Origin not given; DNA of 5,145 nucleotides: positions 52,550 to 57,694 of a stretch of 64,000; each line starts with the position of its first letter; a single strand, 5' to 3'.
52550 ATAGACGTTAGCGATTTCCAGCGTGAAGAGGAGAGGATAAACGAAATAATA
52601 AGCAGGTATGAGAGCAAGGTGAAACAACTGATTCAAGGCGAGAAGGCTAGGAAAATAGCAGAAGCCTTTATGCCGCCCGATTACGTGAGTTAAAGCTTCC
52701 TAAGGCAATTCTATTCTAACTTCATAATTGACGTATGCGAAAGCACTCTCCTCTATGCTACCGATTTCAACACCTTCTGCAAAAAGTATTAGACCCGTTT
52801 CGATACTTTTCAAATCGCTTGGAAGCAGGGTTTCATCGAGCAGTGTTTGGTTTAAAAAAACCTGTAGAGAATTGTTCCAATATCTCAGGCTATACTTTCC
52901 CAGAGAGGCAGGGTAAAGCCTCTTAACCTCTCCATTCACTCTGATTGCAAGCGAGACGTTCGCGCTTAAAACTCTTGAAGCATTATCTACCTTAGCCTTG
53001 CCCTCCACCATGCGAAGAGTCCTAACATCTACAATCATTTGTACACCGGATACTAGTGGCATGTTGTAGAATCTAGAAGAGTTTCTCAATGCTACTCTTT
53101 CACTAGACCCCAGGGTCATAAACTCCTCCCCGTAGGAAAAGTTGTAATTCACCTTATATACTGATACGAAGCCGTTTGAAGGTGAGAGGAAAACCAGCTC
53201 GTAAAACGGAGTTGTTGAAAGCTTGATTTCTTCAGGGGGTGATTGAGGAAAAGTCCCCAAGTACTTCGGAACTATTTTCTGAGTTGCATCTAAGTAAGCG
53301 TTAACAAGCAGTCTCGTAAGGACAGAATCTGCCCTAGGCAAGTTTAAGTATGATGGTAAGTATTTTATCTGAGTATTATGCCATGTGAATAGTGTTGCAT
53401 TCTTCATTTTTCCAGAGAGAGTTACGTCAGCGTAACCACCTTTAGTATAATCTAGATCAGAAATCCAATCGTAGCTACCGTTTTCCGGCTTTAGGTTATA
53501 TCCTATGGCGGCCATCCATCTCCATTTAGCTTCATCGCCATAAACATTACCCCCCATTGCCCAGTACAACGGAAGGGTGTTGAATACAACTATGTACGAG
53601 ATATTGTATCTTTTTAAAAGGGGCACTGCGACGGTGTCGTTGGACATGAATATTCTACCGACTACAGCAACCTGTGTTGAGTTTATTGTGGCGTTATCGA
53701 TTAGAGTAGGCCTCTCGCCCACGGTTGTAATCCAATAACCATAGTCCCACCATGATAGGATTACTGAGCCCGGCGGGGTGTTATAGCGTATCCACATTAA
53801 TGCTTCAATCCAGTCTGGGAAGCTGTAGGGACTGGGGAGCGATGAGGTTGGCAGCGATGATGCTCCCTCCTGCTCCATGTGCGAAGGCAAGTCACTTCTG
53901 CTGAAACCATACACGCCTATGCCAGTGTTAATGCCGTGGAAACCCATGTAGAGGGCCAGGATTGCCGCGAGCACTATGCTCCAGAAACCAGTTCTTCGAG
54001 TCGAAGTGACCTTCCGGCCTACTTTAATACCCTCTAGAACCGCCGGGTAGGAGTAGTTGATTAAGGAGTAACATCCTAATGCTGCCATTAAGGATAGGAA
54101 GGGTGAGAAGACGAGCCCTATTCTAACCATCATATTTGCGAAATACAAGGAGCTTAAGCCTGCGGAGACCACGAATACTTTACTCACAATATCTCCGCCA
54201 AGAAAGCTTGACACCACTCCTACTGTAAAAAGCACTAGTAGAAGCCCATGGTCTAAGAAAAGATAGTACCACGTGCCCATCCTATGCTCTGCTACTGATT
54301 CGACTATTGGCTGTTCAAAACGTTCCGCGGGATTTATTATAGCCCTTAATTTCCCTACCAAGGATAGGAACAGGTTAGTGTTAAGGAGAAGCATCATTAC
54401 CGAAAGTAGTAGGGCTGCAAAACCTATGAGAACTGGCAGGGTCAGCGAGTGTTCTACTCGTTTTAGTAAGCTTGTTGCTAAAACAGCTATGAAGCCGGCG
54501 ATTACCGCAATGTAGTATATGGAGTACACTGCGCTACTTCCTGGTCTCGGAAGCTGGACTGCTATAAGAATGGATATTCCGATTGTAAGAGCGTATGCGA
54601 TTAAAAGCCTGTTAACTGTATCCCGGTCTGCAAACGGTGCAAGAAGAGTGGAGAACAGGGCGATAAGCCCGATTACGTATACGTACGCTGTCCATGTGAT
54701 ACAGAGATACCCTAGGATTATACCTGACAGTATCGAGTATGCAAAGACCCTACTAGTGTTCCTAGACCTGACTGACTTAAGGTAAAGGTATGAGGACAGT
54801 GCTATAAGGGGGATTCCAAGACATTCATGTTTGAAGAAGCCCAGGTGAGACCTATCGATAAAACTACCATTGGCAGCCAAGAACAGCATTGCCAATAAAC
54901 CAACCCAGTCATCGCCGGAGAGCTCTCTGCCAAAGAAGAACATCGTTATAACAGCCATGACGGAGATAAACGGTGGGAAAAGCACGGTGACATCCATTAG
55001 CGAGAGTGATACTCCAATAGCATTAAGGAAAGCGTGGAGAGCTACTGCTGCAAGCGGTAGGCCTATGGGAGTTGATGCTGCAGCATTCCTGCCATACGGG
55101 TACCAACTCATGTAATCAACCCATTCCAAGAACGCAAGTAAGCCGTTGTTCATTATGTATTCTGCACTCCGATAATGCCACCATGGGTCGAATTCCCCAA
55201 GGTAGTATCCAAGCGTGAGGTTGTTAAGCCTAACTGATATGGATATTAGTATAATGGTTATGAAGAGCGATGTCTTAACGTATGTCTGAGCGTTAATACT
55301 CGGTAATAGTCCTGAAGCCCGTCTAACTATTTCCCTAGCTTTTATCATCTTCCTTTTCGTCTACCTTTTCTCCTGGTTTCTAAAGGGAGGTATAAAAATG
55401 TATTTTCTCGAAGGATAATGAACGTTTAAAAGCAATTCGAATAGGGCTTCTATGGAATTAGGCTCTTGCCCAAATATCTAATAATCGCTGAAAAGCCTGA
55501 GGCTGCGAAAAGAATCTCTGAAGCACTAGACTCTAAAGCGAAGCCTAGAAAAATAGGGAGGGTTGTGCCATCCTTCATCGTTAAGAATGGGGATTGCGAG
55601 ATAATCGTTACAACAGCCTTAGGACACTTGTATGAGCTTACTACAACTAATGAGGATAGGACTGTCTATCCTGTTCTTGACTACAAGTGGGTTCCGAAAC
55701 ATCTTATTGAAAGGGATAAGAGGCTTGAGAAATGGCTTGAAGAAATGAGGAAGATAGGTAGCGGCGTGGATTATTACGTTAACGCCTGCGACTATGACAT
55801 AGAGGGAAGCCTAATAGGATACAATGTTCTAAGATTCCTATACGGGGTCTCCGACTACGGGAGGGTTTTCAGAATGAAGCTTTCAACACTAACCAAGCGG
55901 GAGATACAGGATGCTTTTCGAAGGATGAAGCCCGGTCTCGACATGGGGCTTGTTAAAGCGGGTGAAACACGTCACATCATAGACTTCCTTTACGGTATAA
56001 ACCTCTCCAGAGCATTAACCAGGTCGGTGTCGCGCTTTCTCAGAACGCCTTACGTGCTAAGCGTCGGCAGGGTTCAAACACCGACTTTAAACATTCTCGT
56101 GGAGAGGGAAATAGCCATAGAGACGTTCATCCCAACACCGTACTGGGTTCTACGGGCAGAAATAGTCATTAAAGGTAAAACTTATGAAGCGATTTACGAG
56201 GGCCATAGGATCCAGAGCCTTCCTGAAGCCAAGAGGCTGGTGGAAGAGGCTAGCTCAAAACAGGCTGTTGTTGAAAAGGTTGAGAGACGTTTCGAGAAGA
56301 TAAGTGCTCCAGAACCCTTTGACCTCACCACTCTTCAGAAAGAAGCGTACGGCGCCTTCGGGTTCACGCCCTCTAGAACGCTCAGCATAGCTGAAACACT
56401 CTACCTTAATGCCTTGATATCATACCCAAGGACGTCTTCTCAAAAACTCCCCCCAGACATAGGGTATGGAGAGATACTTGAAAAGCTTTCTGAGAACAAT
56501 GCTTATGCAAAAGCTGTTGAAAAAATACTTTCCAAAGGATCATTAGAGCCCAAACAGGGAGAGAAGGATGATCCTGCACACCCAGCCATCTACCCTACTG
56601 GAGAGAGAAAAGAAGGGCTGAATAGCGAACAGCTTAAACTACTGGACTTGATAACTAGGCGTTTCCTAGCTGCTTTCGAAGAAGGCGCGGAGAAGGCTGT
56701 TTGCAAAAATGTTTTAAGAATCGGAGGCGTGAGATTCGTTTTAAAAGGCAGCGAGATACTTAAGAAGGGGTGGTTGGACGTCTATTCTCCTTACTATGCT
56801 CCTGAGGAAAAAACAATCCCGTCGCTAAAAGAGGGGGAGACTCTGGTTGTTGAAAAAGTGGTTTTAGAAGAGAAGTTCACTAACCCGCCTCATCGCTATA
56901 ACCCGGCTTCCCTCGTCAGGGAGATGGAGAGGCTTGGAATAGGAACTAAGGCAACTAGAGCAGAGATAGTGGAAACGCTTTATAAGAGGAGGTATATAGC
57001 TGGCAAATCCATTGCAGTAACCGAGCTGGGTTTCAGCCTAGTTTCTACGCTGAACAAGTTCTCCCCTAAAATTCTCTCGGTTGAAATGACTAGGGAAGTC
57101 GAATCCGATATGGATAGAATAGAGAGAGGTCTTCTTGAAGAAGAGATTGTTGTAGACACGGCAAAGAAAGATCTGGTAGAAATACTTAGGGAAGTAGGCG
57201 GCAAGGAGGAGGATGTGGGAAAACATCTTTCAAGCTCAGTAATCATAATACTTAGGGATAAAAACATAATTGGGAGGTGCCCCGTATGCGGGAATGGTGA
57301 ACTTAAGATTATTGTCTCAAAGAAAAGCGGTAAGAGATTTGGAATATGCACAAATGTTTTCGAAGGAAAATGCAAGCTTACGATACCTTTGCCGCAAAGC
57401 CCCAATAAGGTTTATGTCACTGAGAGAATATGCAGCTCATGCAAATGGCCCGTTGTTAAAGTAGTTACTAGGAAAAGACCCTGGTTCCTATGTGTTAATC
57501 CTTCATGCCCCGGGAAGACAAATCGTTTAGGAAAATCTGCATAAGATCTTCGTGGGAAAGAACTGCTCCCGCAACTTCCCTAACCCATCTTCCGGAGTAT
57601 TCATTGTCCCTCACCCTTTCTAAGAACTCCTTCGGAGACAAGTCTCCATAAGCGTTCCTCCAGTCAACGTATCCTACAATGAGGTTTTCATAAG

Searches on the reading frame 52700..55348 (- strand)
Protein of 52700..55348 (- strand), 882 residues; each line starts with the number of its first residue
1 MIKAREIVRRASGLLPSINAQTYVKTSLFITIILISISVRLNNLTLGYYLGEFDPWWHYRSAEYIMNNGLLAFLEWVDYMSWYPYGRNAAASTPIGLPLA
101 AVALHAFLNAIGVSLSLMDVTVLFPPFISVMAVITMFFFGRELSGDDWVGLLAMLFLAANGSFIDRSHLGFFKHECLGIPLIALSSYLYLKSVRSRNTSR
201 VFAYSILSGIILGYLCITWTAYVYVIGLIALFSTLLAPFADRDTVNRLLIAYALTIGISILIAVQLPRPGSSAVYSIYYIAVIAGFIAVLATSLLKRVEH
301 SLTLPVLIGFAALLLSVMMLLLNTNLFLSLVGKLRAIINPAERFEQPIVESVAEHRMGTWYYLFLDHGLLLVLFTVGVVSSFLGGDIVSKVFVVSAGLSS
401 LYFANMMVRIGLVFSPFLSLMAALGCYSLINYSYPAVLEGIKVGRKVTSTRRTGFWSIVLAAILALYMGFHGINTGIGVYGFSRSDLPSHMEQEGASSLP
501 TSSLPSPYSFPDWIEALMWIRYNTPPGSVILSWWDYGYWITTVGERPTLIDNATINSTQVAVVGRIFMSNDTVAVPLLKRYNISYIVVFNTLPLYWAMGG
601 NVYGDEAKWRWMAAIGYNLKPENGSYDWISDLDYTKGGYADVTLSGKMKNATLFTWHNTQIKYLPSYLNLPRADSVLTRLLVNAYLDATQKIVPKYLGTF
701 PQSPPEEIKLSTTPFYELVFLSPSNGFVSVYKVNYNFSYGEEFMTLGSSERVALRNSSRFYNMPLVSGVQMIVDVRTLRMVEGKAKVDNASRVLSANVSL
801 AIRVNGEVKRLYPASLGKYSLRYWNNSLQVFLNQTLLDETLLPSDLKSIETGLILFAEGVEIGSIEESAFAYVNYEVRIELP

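Call 15: search_protein_families(library=pfam, proteins=[window:52700-55348:-], max_evalue=0.001)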
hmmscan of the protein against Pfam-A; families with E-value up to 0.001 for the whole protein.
window:52700-55348:- (882 aa): 3 families
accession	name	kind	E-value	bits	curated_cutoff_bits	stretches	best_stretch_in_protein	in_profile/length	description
PF02516.20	STT3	-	7.7e-34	118.3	24.5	1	48-421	27-404/405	Oligosaccharyl transferase STT3, N-terminal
PF21436.2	STT3-PglB_core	-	6.1e-06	27.2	23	1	528-584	3-58/131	STT3/PglB/AglB core domain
PF22627.1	AglB_core-like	-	9.8e-06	26.3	27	1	530-588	47-106/111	AglB core domain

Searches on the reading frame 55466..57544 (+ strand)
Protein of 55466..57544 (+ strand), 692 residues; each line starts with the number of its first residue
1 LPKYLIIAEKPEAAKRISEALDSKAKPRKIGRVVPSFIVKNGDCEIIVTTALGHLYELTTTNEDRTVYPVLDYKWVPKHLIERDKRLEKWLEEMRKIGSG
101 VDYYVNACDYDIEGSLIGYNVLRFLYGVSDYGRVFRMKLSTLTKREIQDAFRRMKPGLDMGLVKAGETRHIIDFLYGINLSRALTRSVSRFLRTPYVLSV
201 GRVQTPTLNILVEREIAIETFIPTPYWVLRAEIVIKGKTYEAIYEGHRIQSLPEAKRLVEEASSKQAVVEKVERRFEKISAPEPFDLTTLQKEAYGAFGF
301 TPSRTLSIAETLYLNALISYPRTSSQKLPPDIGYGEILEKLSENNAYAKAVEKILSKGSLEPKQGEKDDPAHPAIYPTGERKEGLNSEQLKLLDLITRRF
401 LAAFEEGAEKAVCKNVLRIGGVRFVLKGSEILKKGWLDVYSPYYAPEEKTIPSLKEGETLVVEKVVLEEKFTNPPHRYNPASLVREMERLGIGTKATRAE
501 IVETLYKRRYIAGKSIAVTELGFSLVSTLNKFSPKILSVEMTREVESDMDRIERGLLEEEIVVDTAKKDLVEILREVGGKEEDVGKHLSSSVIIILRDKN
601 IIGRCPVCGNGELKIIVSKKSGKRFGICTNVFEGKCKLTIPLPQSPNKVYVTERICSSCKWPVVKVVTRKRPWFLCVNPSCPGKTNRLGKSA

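Call 15: search_protein_families(library=pfam, proteins=[window:55466-57544:+], max_evalue=0.001)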
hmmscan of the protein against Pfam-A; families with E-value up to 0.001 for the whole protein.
window:55466-57544:+ (692 aa): 2 families
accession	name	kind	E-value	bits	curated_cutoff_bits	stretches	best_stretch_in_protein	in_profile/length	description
PF01131.25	Topoisom_bac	-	2.4e-120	402.8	35.1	1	159-563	3-410/411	DNA topoisomerase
PF01751.28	Toprim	-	3.6e-09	37.1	23.1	1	5-138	2-92/96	Toprim domain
